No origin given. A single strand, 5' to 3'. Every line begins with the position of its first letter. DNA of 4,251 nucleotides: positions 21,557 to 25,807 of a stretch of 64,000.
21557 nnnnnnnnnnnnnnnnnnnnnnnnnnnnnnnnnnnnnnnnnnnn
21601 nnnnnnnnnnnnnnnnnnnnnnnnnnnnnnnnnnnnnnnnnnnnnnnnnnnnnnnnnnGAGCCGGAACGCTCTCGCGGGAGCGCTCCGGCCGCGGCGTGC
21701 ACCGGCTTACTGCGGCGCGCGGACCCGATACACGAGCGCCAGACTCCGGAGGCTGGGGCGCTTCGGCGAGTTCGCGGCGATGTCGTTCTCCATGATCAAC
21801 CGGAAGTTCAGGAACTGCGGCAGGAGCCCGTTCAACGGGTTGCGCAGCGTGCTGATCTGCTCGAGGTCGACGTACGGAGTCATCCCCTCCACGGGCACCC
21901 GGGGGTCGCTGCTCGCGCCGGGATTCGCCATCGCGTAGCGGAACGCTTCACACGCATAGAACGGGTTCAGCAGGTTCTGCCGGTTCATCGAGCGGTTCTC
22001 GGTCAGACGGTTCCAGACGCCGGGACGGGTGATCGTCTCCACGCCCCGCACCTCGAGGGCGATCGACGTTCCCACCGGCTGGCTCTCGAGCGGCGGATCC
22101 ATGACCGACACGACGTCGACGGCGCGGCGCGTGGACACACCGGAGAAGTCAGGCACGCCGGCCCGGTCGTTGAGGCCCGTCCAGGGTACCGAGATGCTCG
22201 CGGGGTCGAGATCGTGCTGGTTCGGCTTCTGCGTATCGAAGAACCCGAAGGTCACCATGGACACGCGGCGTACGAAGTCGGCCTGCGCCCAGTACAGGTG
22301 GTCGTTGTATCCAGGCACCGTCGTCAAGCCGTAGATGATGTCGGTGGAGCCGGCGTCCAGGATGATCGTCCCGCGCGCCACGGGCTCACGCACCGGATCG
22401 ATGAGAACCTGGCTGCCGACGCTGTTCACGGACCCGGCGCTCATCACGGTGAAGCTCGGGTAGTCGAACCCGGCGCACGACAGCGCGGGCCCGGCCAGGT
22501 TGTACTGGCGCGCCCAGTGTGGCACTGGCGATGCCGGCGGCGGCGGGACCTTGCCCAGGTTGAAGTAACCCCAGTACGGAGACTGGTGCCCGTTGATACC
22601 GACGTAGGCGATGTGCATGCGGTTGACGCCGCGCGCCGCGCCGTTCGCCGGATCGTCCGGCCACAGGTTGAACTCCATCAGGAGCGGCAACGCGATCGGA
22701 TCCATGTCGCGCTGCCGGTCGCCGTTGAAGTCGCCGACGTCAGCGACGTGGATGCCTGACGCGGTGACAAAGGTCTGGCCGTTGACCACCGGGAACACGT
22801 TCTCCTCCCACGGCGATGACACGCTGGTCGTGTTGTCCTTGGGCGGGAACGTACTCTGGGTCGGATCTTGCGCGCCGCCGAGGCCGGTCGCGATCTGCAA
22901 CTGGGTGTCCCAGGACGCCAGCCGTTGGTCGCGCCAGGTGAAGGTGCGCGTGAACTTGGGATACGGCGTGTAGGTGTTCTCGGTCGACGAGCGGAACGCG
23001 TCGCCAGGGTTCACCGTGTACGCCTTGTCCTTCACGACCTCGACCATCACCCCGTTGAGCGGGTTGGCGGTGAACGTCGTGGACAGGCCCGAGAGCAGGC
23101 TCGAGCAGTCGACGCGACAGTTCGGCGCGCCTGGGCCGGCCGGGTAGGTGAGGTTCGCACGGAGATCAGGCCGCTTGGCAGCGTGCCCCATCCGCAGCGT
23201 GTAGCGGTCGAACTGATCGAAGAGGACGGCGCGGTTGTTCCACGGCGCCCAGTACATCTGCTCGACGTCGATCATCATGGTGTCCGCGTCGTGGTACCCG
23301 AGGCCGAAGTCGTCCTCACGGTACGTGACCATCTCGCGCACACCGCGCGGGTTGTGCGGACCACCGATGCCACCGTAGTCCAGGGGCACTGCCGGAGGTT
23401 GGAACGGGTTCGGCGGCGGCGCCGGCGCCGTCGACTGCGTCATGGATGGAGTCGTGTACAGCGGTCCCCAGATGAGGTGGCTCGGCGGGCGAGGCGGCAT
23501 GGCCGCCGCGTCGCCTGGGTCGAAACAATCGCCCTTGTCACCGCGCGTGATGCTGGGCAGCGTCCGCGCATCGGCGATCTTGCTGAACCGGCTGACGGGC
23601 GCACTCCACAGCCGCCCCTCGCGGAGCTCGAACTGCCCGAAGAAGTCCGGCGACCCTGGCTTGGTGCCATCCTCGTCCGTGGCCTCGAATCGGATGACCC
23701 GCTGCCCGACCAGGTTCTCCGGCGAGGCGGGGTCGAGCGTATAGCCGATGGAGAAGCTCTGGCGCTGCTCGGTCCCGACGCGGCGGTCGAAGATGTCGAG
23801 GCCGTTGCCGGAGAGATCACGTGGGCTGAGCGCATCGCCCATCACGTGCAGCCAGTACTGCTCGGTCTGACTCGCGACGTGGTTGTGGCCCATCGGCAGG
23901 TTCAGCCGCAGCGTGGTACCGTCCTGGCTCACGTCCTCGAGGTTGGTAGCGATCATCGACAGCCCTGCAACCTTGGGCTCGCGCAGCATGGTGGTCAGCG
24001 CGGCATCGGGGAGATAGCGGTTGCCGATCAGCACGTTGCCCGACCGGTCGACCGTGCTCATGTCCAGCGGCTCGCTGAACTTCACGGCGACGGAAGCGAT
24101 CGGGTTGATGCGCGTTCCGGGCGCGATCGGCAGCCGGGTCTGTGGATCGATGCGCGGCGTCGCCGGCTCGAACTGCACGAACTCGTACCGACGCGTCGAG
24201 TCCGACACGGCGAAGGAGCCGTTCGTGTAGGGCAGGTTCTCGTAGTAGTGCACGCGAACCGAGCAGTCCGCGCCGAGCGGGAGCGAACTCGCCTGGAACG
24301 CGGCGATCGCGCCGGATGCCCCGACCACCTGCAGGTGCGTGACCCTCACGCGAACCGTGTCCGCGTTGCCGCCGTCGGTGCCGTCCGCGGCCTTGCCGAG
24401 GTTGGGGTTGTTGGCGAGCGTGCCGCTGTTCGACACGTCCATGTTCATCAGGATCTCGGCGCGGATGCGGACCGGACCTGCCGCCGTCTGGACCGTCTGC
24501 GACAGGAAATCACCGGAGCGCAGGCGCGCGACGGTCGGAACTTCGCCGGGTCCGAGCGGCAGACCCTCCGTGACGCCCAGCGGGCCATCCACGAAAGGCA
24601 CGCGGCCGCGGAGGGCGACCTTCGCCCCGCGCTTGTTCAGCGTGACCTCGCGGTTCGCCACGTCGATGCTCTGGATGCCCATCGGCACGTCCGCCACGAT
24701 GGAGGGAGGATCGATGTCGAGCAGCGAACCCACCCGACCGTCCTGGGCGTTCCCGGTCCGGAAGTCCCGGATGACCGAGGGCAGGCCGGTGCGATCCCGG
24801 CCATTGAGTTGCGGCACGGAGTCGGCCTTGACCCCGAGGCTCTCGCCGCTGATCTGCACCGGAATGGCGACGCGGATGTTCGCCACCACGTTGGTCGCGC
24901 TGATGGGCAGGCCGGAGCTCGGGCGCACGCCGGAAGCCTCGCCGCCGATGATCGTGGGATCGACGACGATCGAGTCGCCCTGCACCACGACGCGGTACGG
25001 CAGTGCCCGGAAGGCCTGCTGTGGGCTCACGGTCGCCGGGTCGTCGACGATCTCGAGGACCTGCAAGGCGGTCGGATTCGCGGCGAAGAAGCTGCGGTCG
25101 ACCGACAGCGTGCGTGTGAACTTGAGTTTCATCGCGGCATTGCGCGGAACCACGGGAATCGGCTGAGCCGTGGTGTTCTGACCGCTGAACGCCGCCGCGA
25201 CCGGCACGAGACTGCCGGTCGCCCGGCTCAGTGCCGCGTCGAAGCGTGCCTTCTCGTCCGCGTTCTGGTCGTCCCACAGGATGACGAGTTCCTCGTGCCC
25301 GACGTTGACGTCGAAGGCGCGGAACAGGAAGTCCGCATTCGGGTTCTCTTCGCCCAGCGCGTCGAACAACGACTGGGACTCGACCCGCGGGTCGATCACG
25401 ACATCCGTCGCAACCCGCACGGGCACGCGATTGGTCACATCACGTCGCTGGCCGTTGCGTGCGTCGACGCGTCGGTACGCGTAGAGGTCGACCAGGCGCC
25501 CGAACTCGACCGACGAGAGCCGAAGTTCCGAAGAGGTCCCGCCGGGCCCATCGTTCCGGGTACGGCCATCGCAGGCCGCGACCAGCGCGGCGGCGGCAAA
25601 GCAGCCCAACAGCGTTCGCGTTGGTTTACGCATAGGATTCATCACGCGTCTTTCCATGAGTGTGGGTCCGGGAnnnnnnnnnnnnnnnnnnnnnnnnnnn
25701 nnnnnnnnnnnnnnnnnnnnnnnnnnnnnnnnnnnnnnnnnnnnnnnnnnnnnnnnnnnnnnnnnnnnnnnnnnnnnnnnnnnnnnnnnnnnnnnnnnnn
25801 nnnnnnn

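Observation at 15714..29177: Three giant lipoprotein genes joined to the prepilin peptidase / pilus motor operon: a possible pilus-coupled adhesin or cargo module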

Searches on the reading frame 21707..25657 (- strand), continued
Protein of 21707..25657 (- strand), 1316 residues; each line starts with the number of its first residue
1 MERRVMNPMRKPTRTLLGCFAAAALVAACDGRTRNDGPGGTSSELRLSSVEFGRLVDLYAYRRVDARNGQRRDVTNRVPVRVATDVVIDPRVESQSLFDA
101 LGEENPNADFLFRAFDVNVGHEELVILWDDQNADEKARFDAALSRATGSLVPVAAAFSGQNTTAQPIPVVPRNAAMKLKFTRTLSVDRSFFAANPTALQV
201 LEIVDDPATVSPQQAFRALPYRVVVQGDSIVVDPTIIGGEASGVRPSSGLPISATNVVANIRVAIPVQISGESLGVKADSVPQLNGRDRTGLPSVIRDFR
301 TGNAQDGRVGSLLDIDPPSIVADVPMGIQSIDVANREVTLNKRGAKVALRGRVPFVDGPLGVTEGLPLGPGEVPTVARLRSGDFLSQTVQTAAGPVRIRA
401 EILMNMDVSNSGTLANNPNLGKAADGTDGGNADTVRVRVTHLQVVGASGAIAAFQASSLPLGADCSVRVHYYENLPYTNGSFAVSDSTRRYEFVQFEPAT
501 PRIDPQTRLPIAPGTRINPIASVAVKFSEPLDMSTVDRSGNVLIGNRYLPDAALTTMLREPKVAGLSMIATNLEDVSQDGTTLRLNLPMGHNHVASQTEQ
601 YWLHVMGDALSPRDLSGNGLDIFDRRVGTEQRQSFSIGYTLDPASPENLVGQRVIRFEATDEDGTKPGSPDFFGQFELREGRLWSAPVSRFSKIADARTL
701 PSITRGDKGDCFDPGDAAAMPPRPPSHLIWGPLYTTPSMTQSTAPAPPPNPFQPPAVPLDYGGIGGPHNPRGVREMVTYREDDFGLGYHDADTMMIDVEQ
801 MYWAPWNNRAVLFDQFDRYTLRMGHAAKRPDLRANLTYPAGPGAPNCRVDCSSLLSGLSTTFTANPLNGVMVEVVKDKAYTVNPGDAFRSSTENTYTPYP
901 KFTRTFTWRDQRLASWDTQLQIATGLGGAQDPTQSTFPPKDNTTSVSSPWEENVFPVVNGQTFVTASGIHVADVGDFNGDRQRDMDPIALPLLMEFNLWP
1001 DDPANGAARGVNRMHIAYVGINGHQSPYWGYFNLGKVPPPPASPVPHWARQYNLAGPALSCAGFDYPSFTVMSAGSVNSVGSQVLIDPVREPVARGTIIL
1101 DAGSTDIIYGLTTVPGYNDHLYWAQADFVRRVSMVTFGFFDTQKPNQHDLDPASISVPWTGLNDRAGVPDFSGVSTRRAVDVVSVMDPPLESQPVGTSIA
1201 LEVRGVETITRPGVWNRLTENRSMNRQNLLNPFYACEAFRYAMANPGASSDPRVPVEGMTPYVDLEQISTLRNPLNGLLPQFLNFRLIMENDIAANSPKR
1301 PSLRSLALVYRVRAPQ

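Call 67: fold_search(model_id=the predicted structure, library=pdb)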
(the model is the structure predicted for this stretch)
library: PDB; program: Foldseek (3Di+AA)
matches with E <= 10: 396; with E <= 0.001: 2
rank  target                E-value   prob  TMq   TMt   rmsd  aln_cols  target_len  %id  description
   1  9eui_Q                5.9e-06  0.54  0.10  0.12  42.1      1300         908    7  Cryo-EM structure of Staphylococcus aureus bacteriophage phi812 baseplate in the post-contraction state - complete (released 2025-04-09)
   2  9euj_G                2.8e-05  0.51  0.10  0.13  39.7      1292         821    7  Cryo-EM structure of Staphylococcus aureus bacteriophage phi812 baseplate in the post-contraction state - sheath initi (released 2025-04-09)
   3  4uic                  3.0e-03  0.23  0.07  0.10  29.4       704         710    9  Crystal structure of the S-layer protein rSbsC(31-844) (released 2016-04-13)
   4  8c8m_A                3.7e-03  0.25  0.07  0.05  28.8       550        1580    9  In vitro structure of the Nitrosopumilus maritimus S-layer - Composite map between two and six-fold symmetrised (released 2024-04-10)
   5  5y9h_C                3.4e-02  0.09  0.06  0.13  23.9       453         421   11  Crystal structure of SafDAA-dsc complex (released 2017-11-15)
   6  4uj6                  3.7e-02  0.09  0.07  0.10  30.3       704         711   10  Structure of surface layer protein SbsC, domains 1-6 (released 2016-04-27)
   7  1a02_N                6.9e-02  0.20  0.08  0.24  21.9       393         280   10  STRUCTURE OF THE DNA BINDING DOMAINS OF NFAT, FOS AND JUN BOUND TO DNA (released 1998-05-27)
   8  9g93_A                1.4e-01  0.06  0.07  0.12  29.6       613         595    9  CryoET structure of the in vitro grown Bacillus anthracis Sap S-layer (released 2024-12-18)
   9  6g44_C                1.4e-01  0.02  0.06  0.10  26.6       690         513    7  Crystal structure of mavirus major capsid protein lacking the C-terminal domain (released 2018-07-04)
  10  4duv_B                1.7e-01  0.03  0.05  0.06  27.4       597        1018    9  E. coli (lacZ) beta-galactosidase (G974A) 2-deoxy-galactosyl-enzyme and bis-Tris complex (released 2013-04-03)
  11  3t2p_A                2.4e-01  0.03  0.06  0.07  27.5       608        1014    9  E. coli (lacZ) beta-galactosidase (S796D) in complex with IPTG (released 2012-01-18)
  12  2as5_M                2.5e-01  0.09  0.08  0.22  21.1       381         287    9  Structure of the DNA binding domains of NFAT and FOXP2 bound specifically to DNA. (released 2006-08-08)
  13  9g93_I                2.5e-01  0.06  0.07  0.18  29.1       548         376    8  CryoET structure of the in vitro grown Bacillus anthracis Sap S-layer (released 2024-12-18)
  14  7zqp_b                2.5e-01  0.02  0.06  0.06  34.9       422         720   12  Tail tip of siphophage T5 : open cone after interaction with bacterial receptor FhuA (released 2023-02-08)
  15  5y9h_A                2.8e-01  0.06  0.07  0.15  23.2       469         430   10  Crystal structure of SafDAA-dsc complex (released 2017-11-15)
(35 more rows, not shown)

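Call 91: search_protein_representatives(protein=window:21710-25309:-)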
Query: 1200 residues. Proteins with E-value up to 0.001 (for the whole library): 220; up to 1e-10: 149; up to 1e-30: 64. The best 150 are listed.
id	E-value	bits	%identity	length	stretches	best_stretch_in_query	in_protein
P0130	0.0e+00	1529.6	60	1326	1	2-1199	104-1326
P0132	0.0e+00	1237.9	64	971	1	1-844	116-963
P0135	0.0e+00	1089.5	50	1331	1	1-1199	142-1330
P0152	4.2e-290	981.8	49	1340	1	1-1196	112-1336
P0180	2.1e-271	919.9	46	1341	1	2-1196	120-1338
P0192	5.0e-255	865.7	44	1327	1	2-1198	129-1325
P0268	5.0e-239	812.7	46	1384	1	1-1195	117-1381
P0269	5.8e-239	812.4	46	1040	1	167-1196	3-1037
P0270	2.7e-224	763.8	43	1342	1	2-1197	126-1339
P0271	2.9e-212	724.0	43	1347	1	3-1198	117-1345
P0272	2.0e-209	714.6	43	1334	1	1-1196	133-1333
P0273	6.0e-202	689.8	49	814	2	163-910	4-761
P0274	2.7e-200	684.4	41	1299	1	3-1196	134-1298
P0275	4.2e-196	670.5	41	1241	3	3-595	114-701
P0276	2.6e-161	555.2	42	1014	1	4-909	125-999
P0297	1.6e-56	208.1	34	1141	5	27-230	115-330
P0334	2.8e-23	98.0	34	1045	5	646-797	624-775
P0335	3.2e-23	97.9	37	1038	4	637-798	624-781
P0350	2.5e-18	81.7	32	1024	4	647-847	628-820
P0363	5.7e-16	73.8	32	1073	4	646-838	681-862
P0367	2.3e-15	71.8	35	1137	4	648-888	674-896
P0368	4.5e-15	70.9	40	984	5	646-810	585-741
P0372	1.1e-14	69.6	31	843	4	647-786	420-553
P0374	2.0e-14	68.8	33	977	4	639-800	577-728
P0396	2.6e-12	61.7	35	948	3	647-812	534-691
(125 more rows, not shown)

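Call 93: search_protein_families(library=pfam, proteins=[P0334, P0335, P0350, P0363, P0367, P0368, P0374, P0396, P0372], max_evalue=0.01)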
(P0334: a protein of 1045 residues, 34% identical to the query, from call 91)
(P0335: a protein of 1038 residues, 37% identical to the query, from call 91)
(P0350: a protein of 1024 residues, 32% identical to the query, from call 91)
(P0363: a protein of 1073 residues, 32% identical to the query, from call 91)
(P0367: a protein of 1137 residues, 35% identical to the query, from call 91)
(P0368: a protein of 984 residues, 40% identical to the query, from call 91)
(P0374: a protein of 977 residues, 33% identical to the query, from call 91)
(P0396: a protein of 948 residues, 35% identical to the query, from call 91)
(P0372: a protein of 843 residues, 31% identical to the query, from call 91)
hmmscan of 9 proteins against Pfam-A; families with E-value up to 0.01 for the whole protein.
P0334 (1045 aa): 0 families

P0335 (1038 aa): 1 family
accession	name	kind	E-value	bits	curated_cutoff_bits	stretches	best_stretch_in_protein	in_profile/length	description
PF13205.12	Big_5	-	0.0078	17.4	23.6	0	462-526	19-76/105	Bacterial Ig-like domain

P0350 (1024 aa): 1 family
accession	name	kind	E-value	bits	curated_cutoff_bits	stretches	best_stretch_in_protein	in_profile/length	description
PF13205.12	Big_5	-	0.0024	19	23.6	0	136-175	16-55/105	Bacterial Ig-like domain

P0363 (1073 aa): 1 family
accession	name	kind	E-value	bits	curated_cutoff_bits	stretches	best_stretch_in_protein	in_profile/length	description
PF13205.12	Big_5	-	0.00011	23.3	23.6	0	487-596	11-100/105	Bacterial Ig-like domain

P0367 (1137 aa): 0 families

P0368 (984 aa): 1 family
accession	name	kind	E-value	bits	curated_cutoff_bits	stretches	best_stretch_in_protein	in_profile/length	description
PF13205.12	Big_5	-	6.6e-06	27.2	23.6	1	415-507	18-97/105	Bacterial Ig-like domain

P0374 (977 aa): 0 families

P0396 (948 aa): 1 family
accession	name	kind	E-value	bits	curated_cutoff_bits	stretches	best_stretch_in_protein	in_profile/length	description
PF13205.12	Big_5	-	4.5e-05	24.6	23.6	0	107-139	10-42/105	Bacterial Ig-like domain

P0372 (843 aa): 1 family
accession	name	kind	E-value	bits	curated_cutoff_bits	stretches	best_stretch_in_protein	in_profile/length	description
PF13205.12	Big_5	-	0.00022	22.3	23.6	1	231-335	10-97/105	Bacterial Ig-like domain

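Call 94: find_encoding_contigs(protein=P0334, flank=10000, max_places=3)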
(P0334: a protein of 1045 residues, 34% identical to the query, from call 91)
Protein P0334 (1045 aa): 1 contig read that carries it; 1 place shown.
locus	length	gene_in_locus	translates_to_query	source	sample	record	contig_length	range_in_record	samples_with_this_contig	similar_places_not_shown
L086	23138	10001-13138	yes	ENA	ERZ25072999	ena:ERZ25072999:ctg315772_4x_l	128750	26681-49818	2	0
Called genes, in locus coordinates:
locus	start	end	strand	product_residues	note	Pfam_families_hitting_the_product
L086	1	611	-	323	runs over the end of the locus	PF00291:PALP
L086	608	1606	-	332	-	PF02423:OCD_Mu_crystall, PF01488:Shikimate_DH (weak)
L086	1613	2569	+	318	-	PF00291:PALP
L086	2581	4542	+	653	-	PF03629:SASA (weak), PF02837:Glyco_hydro_2_N (weak), PF03629:SASA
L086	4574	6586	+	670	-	PF01432:Peptidase_M3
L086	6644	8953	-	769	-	PF00884:Sulfatase, PF01663:Phosphodiest (faint)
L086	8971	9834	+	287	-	PF01112:Asparaginase_2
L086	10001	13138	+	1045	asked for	-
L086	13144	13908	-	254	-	PF06439:3keto-disac_hyd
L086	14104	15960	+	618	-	PF02415:Chlam_PMP (faint)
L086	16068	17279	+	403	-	PF00575:S1, PF23459:S1_RRP5 (weak)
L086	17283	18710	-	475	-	PF00474:SSF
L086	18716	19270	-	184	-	PF00474:SSF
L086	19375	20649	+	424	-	PF26686:DUF8575 (weak)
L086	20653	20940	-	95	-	PF02597:ThiS (weak)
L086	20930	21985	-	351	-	PF15902:Sortilin-Vps10 (faint), PF02012:BNR (faint)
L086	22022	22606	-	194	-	PF04542:Sigma70_r2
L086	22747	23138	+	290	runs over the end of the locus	PF00069:Pkinase, PF07714:PK_Tyr_Ser-Thr, PF01636:APH, PF03109:ABC1 (weak)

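Call 95: find_encoding_contigs(protein=P0363, flank=10000, max_places=3)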
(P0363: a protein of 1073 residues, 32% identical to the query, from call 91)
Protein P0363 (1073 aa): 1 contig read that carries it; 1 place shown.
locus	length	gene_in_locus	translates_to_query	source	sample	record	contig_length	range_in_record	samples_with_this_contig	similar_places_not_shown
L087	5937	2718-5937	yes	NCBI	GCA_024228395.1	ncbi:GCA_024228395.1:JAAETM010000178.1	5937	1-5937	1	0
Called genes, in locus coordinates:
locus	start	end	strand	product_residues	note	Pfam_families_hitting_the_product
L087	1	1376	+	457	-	PF01839:FG-GAP (faint), PF13517:FG-GAP_3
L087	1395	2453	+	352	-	PF13517:FG-GAP_3, PF07593:UnbV_ASPIC, PF08534:Redoxin, PF00578:AhpC-TSA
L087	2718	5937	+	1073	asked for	?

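Call 96: find_encoding_contigs(protein=P0368, flank=10000, max_places=3)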
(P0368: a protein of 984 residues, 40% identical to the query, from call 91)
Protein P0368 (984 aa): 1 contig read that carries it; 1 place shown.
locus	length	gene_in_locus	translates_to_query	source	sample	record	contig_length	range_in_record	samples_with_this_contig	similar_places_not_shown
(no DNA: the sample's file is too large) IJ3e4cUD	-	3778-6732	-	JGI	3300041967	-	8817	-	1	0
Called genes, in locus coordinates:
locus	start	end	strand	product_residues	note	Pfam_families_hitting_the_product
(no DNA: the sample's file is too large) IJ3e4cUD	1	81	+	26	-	?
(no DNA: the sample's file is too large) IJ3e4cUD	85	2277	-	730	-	PF13517:FG-GAP_3 (weak)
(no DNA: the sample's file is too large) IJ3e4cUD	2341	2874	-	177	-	PF00254:FKBP_C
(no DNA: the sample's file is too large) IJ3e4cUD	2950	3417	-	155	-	PF02810:SEC-C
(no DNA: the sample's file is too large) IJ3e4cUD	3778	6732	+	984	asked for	PF13205:Big_5 (faint)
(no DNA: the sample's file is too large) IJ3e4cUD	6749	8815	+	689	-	?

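Call 97: find_encoding_contigs(protein=P0297, flank=10000, max_places=3)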
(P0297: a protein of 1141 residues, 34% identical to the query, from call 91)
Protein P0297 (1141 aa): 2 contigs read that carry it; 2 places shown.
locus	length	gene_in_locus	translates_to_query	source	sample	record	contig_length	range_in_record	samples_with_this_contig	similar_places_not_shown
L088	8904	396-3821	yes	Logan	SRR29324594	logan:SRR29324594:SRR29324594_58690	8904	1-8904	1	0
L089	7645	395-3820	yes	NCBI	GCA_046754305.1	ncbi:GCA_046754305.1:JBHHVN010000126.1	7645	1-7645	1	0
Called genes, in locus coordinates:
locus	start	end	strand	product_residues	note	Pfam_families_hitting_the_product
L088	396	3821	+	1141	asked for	-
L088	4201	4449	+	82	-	-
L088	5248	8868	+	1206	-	-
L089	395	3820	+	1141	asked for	-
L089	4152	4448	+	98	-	-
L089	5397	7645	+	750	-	?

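Call 103: search_solved_structures(query=A2, max_evalue=1)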
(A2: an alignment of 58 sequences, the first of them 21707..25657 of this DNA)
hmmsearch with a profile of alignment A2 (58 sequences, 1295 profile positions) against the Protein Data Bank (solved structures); distinct sequences matched with E-value up to 1: 1.
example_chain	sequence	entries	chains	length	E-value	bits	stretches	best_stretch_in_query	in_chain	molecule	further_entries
8dfk_A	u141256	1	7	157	0.28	11.6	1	364-442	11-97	ComE operon protein 1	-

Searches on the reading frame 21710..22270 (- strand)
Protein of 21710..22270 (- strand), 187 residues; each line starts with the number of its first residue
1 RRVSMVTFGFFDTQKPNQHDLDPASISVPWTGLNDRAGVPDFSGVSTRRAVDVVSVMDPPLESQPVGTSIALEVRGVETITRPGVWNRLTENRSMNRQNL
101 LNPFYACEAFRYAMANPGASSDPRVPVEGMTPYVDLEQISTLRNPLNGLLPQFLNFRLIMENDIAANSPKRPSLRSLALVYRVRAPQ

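Call 102: search_protein_families(library=pfam, proteins=[window:21710-22270:-], max_evalue=10)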
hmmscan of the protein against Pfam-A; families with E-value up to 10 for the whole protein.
window:21710-22270:- (187 aa): 1 family
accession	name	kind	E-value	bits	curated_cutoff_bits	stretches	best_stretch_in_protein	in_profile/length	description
PF16349.10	DUF4978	-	0.22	11.6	29.3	1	138-170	62-95/172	Domain of unknown function (DUF4978)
